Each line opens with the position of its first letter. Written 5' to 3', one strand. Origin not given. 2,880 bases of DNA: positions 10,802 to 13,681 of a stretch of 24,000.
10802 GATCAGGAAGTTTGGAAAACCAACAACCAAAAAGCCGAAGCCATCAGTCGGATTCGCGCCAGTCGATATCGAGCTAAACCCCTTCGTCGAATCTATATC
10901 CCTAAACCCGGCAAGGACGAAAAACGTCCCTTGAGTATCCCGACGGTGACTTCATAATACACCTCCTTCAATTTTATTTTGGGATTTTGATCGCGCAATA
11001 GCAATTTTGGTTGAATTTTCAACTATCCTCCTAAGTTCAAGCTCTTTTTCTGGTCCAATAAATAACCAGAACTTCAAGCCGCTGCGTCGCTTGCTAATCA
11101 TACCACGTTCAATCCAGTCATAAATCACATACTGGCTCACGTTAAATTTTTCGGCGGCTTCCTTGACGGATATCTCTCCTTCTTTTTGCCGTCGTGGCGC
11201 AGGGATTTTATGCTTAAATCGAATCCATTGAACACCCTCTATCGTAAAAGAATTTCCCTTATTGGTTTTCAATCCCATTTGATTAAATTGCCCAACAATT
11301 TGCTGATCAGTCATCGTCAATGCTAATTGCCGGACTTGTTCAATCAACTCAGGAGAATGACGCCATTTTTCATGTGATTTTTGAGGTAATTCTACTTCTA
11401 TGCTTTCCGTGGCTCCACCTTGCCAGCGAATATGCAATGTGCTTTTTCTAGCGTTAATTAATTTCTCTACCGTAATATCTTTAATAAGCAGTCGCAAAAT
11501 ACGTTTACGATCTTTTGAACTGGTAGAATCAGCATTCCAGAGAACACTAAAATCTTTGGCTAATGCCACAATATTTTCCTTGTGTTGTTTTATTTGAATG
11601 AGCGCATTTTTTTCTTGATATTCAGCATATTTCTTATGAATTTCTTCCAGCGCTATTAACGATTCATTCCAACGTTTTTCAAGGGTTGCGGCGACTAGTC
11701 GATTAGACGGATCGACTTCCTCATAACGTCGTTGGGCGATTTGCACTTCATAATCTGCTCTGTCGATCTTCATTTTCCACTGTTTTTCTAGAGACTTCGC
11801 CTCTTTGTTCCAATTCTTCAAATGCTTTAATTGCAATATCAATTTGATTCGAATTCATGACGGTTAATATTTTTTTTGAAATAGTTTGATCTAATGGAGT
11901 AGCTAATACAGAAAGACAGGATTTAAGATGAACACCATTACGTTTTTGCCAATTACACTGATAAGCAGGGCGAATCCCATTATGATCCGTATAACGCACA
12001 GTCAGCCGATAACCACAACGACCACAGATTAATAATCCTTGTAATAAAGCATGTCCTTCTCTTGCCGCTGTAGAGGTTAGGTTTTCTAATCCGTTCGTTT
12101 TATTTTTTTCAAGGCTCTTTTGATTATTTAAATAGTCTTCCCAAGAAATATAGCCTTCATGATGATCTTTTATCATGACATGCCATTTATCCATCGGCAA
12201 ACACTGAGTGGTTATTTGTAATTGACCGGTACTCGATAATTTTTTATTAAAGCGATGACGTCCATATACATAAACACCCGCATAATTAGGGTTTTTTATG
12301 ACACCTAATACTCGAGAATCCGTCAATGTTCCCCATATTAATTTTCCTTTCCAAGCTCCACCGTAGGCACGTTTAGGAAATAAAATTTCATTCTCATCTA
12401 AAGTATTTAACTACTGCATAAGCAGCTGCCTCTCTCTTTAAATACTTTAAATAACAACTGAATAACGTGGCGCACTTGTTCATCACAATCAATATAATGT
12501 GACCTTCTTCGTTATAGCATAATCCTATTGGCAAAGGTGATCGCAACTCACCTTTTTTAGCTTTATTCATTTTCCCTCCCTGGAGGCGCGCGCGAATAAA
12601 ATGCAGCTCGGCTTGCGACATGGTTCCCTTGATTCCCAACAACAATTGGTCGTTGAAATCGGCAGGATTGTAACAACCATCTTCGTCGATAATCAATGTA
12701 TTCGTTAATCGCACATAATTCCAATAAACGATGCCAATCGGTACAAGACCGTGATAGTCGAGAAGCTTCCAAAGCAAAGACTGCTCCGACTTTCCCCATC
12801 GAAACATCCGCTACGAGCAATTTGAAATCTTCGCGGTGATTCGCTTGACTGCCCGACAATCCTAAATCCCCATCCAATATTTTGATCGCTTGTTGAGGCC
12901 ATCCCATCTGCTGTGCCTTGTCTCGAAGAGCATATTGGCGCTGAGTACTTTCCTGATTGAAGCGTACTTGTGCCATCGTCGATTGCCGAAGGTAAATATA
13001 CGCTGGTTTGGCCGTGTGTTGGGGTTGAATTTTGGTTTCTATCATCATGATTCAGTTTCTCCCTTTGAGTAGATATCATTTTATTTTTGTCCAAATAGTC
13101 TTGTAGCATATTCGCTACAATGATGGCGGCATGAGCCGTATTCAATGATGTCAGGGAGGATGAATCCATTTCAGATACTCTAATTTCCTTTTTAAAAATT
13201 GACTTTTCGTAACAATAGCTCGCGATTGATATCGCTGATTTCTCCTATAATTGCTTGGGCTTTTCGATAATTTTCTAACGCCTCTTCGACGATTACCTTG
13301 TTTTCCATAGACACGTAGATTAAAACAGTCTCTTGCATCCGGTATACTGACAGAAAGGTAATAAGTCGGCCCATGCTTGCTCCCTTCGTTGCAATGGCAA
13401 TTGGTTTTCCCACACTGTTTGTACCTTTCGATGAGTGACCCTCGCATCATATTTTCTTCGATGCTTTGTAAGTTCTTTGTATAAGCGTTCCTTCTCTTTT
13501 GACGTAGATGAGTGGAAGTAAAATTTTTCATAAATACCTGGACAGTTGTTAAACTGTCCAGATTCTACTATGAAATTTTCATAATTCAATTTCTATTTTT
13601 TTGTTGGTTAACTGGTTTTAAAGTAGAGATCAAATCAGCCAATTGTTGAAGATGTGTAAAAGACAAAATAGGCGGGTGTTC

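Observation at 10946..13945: Split gene across the ends of the serine-recombinase cassette: the SD+ATG at one end is in frame with a start-less DUF5372-like ORF at the other end only when the ends are joined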

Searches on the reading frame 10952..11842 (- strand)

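Call 3: search_protein_families(library=pfam, proteins=[window:10952-11842:-], max_evalue=0.01)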
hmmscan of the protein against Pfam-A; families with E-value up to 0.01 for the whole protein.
window:10952-11842:- (296 aa): 5 families
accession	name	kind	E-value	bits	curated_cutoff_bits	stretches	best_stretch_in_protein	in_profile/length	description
PF12728.13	HTH_17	-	0.00011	22.9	27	1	225-261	3-38/51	Helix-turn-helix domain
PF00376.29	MerR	-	0.0035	17.6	28.2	0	225-254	1-31/38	MerR family regulatory protein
PF13384.12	HTH_23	-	0.0046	17.2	24.6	0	224-246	18-40/50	Homeodomain-like domain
PF13518.12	HTH_28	-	0.0052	17.3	25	0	221-246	11-35/52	Helix-turn-helix domain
PF13411.12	MerR_1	-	0.0098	16.4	21.6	0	225-255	2-32/69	MerR HTH family regulatory protein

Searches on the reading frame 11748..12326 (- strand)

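Call 3: search_protein_families(library=pfam, proteins=[window:11748-12326:-], max_evalue=0.01)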
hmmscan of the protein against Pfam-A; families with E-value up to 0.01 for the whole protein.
window:11748-12326:- (192 aa): 2 families
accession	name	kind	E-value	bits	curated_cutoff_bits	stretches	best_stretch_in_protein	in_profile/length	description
PF13408.12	Zn_ribbon_recom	-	3.7e-10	40.5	25.3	1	94-153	1-57/58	Recombinase zinc beta ribbon domain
PF07508.19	Recombinase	-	5.1e-08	33.5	21.1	1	2-75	41-102/102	Recombinase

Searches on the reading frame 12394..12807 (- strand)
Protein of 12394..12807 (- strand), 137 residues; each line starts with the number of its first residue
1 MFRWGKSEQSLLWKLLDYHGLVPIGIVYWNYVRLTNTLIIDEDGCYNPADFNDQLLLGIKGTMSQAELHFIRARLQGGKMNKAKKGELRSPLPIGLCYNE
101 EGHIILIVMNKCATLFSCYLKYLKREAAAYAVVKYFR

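Call 3: search_protein_families(library=pfam, proteins=[window:12394-12807:-], max_evalue=0.01)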
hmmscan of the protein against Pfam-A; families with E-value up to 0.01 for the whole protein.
window:12394-12807:- (137 aa): 1 family
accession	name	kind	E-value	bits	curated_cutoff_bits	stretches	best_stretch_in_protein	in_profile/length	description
PF00239.26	Resolvase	-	0.00078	20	23.3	1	43-87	101-144/145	Resolvase, N terminal domain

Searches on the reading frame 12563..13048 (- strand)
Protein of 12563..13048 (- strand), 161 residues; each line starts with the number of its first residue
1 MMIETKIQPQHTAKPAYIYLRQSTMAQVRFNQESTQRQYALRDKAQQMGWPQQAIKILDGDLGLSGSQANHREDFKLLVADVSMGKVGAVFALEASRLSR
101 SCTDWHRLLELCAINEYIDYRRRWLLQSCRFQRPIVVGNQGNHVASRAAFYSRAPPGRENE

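Call 3: search_protein_families(library=pfam, proteins=[window:12563-13048:-], max_evalue=0.01)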
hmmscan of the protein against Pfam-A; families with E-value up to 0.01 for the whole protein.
window:12563-13048:- (161 aa): 2 families
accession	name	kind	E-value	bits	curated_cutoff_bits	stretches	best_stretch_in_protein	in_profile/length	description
PF00239.26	Resolvase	-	4.2e-12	46.8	23.3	1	16-113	1-90/145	Resolvase, N terminal domain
PF14718.12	SLT_L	-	0.0046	17.5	25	0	31-56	32-57/68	Soluble lytic murein transglycosylase L domain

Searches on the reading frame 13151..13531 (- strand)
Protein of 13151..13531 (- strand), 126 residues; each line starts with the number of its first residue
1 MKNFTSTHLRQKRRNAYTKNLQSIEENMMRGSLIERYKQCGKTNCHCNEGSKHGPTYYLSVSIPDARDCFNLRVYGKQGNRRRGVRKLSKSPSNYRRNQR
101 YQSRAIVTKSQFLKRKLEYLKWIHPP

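Call 3: search_protein_families(library=pfam, proteins=[window:13151-13531:-], max_evalue=0.01)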
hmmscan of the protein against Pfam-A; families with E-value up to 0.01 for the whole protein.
window:13151-13531:- (126 aa): 1 family
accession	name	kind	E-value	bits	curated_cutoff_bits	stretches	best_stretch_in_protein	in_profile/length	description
PF20586.3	DUF6788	-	1.2e-14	54.8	27.2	1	11-63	5-58/103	Family of unknown function (DUF6788)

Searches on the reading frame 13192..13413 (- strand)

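Call 3: search_protein_families(library=pfam, proteins=[window:13192-13413:-], max_evalue=0.01)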
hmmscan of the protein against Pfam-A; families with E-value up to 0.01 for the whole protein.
window:13192-13413:- (73 aa): 1 family
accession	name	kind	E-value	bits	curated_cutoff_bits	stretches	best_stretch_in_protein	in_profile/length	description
PF20586.3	DUF6788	-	0.0015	19.1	27.2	1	23-67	56-100/103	Family of unknown function (DUF6788)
